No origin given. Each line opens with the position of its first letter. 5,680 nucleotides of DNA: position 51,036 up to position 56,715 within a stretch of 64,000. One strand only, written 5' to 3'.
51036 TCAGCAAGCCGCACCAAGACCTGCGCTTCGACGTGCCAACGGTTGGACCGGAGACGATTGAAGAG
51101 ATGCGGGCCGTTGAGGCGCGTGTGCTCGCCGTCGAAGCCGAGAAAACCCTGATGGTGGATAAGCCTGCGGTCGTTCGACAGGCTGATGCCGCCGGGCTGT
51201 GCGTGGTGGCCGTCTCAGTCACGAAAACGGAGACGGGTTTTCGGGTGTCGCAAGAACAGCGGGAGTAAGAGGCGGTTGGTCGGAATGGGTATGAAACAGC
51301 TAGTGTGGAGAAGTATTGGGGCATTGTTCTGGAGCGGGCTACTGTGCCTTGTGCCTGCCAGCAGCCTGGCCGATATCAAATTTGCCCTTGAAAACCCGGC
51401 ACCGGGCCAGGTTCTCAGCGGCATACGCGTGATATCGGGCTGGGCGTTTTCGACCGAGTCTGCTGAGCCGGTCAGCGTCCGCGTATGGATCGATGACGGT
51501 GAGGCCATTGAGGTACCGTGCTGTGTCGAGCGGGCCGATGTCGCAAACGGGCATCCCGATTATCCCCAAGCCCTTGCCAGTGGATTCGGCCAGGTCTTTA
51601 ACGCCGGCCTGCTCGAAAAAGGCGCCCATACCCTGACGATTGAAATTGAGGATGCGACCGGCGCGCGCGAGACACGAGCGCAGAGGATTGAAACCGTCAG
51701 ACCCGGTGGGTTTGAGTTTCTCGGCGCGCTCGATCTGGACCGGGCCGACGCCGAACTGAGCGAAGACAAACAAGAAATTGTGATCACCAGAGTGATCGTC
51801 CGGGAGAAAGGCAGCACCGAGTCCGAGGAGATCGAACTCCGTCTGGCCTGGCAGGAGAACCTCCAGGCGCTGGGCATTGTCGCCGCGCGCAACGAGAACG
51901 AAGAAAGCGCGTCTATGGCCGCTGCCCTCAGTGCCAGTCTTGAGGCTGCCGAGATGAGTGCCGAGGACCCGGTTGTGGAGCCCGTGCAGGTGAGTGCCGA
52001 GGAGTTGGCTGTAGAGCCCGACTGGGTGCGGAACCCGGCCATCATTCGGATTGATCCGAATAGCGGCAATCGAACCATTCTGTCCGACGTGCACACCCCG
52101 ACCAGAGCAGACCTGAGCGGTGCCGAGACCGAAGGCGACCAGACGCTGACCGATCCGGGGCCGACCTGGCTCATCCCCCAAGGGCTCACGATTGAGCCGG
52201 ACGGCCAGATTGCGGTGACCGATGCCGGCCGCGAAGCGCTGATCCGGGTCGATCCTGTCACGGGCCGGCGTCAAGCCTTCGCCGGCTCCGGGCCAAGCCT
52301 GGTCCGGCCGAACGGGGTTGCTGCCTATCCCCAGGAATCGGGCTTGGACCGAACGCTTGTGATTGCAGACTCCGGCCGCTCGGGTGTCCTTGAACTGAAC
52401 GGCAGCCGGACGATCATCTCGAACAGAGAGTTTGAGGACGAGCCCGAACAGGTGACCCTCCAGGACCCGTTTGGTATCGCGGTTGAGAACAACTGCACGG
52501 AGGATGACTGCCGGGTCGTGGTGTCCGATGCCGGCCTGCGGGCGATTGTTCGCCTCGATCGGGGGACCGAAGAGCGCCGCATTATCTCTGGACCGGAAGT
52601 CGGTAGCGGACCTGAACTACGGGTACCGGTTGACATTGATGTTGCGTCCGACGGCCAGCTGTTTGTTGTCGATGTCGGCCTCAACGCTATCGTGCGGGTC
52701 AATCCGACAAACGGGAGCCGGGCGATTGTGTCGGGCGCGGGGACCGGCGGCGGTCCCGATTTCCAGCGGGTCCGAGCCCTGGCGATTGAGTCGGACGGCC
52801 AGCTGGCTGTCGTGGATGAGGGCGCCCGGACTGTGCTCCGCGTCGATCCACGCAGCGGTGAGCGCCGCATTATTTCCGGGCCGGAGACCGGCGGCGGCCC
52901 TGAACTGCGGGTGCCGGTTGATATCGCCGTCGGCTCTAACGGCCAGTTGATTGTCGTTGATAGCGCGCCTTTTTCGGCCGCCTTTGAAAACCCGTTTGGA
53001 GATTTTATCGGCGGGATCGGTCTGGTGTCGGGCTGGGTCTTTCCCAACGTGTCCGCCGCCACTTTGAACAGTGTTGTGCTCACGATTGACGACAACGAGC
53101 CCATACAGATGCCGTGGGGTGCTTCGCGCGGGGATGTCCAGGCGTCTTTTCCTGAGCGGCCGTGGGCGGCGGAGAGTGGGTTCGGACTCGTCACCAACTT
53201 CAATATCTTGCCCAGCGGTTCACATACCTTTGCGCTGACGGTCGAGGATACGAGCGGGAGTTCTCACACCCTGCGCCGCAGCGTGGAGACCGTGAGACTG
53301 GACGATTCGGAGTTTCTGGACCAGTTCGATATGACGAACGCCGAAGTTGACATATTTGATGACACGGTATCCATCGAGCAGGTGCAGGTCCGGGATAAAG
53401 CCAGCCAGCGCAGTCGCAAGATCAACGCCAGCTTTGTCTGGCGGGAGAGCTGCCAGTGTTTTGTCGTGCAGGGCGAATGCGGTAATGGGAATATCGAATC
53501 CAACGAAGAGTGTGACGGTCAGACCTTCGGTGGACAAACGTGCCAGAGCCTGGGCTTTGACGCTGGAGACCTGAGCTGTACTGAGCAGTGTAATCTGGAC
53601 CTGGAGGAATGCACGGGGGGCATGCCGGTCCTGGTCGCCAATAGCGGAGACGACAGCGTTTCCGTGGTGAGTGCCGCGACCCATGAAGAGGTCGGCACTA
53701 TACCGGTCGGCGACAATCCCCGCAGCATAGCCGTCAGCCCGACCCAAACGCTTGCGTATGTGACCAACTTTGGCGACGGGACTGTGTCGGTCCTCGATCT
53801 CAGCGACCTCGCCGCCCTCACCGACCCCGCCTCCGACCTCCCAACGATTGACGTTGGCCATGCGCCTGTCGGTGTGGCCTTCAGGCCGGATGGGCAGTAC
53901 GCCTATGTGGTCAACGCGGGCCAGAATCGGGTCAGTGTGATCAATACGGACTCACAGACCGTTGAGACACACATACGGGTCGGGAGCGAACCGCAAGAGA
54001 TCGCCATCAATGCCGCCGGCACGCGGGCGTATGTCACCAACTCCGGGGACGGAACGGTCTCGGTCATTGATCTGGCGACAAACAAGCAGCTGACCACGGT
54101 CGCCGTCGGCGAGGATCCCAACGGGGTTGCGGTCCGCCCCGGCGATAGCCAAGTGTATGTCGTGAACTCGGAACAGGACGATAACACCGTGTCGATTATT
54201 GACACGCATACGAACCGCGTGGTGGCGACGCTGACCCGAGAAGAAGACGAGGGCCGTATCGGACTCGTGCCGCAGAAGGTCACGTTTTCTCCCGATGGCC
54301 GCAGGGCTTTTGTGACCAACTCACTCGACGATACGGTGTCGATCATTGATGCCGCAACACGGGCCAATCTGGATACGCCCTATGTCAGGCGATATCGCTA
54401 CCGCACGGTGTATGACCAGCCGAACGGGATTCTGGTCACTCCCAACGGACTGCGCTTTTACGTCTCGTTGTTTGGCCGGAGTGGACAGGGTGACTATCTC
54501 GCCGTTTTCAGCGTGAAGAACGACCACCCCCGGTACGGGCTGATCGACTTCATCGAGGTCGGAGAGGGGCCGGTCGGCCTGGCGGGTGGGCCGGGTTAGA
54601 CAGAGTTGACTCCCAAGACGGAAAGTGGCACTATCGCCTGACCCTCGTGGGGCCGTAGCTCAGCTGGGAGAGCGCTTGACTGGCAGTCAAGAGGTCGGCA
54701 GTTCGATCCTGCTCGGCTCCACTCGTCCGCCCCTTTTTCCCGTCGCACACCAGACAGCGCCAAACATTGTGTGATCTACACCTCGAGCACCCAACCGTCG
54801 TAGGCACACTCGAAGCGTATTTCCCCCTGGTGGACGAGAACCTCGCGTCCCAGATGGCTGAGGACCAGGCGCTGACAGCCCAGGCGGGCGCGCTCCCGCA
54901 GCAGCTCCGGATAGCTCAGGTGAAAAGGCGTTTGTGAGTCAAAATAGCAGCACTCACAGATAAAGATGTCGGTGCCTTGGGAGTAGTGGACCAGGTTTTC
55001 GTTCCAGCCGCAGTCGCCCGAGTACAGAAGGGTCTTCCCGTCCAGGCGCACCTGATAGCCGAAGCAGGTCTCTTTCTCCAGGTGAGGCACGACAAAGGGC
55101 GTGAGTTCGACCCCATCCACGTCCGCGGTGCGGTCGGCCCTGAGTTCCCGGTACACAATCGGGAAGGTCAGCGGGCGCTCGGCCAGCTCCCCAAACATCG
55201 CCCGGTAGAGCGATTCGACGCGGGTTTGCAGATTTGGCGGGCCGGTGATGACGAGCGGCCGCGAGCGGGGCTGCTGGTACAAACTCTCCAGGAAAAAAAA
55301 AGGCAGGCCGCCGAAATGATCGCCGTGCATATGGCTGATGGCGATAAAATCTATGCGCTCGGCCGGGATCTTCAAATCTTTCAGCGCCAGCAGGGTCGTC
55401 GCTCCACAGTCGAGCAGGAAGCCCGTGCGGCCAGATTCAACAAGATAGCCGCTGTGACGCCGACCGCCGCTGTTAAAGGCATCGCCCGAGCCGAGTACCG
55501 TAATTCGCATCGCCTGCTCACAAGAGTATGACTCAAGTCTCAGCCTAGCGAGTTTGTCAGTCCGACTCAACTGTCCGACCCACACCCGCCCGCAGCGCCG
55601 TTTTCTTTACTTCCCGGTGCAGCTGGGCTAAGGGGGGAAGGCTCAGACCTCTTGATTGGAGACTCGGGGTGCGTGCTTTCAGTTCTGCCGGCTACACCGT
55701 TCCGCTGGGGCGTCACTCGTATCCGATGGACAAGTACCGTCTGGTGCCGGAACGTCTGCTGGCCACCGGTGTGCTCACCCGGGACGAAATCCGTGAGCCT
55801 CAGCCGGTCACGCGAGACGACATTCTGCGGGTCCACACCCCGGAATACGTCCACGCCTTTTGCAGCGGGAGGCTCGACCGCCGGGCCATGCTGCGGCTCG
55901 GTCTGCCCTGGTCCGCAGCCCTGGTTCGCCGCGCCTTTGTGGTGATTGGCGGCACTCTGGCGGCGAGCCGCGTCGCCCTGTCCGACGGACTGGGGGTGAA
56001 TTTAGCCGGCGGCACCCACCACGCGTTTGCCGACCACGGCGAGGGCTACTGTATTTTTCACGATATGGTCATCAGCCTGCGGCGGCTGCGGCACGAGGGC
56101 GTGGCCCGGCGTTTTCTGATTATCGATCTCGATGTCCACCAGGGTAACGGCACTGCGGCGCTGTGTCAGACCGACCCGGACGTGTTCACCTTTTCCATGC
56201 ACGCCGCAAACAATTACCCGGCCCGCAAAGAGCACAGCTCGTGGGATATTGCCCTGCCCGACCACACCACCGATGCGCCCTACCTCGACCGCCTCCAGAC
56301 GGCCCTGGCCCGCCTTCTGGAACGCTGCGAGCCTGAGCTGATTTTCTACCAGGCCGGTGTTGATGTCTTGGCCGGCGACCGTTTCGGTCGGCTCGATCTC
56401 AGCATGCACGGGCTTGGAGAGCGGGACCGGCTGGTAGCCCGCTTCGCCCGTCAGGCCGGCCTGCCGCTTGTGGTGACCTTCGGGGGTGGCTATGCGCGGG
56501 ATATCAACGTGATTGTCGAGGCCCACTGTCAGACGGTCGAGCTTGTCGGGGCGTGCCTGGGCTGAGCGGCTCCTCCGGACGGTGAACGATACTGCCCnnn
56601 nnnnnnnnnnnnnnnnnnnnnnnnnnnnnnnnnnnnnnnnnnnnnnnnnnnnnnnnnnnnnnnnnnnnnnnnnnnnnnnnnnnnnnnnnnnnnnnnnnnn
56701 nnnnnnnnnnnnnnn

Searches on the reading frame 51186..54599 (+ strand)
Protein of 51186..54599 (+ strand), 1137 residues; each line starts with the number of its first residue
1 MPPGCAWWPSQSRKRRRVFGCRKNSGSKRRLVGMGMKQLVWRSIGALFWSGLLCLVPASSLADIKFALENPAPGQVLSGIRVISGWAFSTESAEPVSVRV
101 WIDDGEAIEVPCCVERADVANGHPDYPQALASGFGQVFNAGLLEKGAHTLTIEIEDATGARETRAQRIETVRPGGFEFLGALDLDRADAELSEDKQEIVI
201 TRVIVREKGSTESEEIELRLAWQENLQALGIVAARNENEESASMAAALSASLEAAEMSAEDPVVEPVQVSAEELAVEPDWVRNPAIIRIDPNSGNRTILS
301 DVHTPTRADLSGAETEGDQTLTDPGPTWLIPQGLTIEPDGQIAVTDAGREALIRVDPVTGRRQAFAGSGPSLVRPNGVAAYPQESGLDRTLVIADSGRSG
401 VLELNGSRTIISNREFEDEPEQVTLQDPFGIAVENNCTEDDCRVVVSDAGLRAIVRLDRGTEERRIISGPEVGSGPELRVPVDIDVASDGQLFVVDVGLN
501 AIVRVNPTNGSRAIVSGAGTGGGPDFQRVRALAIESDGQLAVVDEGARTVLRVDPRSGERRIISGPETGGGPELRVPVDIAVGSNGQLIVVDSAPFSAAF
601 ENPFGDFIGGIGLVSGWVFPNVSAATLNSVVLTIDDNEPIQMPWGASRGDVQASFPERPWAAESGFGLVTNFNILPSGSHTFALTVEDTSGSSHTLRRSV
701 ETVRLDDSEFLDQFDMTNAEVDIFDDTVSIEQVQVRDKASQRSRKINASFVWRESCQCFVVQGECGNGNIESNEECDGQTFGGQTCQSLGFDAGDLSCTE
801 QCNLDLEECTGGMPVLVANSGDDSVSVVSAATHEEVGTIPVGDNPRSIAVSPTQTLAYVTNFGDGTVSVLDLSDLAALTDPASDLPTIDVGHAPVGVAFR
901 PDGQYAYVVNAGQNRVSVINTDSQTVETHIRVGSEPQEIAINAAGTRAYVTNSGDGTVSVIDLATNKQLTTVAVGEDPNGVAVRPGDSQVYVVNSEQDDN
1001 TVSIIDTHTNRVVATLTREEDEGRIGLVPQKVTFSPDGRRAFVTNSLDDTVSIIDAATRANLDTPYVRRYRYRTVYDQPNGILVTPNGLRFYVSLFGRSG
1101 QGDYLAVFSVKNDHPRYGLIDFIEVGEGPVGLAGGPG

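Call 17: search_protein_families(library=pfam, proteins=[window:51186-54599:+], max_evalue=0.001)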
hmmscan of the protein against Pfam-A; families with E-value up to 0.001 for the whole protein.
window:51186-54599:+ (1137 aa): 11 families
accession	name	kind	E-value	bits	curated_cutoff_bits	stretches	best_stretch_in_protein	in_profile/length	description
PF25174.1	Beta-prop_THOC3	-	8.3e-16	58.2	305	1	816-1064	17-250/272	THOC3 beta-propeller domain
PF10282.15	Lactonase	-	2.3e-15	57.1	21.7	1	815-963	157-320/344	Lactonase, 7-bladed beta-propeller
PF21783.3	YNCE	-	4.3e-12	46.5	27.1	1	940-1037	34-122/339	YNCE-like beta-propeller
PF23414.1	Beta-prop_EML_2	-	1.8e-10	41.1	90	1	946-1058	10-112/266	Echinoderm microtubule-associated protein second beta-propeller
PF02239.22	Cytochrom_D1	-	1e-08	34.6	25.5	0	822-878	56-112/368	Cytochrome D1 heme domain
PF08450.18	SGL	-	3.3e-08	33.9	26.3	0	488-590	10-101/246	SMP-30/Gluconolactonase/LRE-like region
PF24814.1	WD40_Prp19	-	2e-06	27.5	320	1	939-1083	12-149/281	Prp19 WD40 domain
PF01436.27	NHL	-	2.1e-06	27.9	20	0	574-593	1-20/28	NHL repeat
PF25168.1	Beta-prop_WDR36-Utp21_2nd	-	5e-06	26.5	84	1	947-1064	170-277/335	WDR36/Utp21 second beta-propeller domain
PF24684.1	Vgb_lyase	-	0.00028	20.2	50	0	885-993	176-281/290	Virginiamycin B lyase family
PF25175.1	Beta-prop_WDR5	-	0.00075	19.3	250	0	949-1062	109-214/296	WDR5 beta-propeller domain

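Call 18: search_protein_families(library=padloc, proteins=[window:51186-54599:+], max_evalue=0.001)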
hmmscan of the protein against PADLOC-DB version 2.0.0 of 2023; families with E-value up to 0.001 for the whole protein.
window:51186-54599:+ (1137 aa): 0 families

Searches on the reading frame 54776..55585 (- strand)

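Call 17: search_protein_families(library=pfam, proteins=[window:54776-55585:-], max_evalue=0.001)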
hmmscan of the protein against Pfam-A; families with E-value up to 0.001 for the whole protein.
window:54776-55585:- (269 aa): 3 families
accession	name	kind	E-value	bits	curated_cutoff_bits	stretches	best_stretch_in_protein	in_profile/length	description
PF12706.13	Lactamase_B_2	-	2.9e-18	66.6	27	1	56-244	3-199/200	Beta-lactamase superfamily domain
PF00753.33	Lactamase_B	-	6.4e-12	46.3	22.7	1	41-213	3-162/196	Metallo-beta-lactamase superfamily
PF23023.1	Anti-Pycsar_Apyc1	-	1.6e-08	34.8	50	1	26-100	3-76/250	Anti-Pycsar protein Apyc1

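Call 18: search_protein_families(library=padloc, proteins=[window:54776-55585:-], max_evalue=0.001)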
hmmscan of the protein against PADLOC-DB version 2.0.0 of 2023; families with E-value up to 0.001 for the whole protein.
window:54776-55585:- (269 aa): 0 families

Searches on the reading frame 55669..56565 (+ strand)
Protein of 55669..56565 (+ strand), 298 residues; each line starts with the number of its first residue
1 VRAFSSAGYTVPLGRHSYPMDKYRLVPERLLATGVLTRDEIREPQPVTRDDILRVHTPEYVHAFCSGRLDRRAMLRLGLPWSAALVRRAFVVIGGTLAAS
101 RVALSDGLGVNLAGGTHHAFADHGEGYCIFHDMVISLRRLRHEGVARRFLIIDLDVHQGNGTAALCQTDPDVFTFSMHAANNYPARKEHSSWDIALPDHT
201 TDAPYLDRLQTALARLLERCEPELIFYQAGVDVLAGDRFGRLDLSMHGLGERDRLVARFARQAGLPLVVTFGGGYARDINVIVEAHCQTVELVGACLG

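Call 17: search_protein_families(library=pfam, proteins=[window:55669-56565:+], max_evalue=0.001)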
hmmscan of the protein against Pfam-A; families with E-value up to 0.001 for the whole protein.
window:55669-56565:+ (298 aa): 1 family
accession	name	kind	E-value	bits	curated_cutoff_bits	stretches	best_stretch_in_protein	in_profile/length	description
PF00850.24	Hist_deacetyl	-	1.1e-56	192.8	27.9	1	20-279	5-287/298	Histone deacetylase domain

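Call 18: search_protein_families(library=padloc, proteins=[window:55669-56565:+], max_evalue=0.001)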
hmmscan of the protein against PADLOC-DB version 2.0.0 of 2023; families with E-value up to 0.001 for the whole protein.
window:55669-56565:+ (298 aa): 0 families
